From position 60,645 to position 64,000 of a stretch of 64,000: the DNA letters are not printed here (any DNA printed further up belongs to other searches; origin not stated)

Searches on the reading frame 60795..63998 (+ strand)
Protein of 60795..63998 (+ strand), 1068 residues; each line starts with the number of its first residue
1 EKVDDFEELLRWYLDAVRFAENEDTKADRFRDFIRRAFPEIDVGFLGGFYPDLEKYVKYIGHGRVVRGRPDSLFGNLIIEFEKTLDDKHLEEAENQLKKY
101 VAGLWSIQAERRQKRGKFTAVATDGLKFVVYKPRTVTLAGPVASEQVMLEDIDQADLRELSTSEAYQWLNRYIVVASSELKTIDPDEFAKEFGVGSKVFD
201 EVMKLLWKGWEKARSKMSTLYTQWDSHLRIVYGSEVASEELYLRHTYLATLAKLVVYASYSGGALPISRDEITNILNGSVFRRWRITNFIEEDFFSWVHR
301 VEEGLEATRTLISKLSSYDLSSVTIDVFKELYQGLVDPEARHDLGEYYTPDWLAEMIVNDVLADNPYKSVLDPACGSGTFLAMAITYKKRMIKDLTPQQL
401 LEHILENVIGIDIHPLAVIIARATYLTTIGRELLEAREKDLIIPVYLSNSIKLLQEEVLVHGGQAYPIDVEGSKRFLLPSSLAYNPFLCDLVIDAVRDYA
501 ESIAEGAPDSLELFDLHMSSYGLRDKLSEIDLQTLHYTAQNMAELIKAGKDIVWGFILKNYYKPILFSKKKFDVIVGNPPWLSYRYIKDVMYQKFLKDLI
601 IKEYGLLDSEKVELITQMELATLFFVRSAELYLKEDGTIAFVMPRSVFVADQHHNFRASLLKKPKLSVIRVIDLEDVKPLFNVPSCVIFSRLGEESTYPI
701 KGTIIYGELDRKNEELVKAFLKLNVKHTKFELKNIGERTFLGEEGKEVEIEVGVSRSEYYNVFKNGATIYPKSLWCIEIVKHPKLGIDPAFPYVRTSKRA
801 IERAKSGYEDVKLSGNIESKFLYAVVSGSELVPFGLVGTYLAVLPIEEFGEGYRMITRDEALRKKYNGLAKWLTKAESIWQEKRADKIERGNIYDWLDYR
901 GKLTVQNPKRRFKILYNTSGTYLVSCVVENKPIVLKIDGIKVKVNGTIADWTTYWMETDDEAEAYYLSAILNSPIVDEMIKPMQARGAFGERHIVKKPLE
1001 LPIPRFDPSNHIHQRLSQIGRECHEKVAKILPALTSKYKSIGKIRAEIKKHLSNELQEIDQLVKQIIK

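Call 74: search_protein_families(library=pfam, proteins=[window:60795-63998:+], max_evalue=0.0001)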
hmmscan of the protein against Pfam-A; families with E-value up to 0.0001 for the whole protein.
window:60795-63998:+ (1068 aa): 3 families
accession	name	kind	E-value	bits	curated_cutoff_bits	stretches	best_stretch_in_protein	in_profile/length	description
PF02384.22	N6_Mtase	-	3.4e-15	56.6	20.4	1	325-390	3-70/311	N-6 DNA Methylase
PF07669.17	Eco57I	-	4.4e-15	56.6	25.3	1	406-670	1-163/171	Eco57I restriction-modification methylase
PF20473.4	MmeI_Mtase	-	3.2e-07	30.2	27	0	369-423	22-80/259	MmeI, DNA-methyltransferase domain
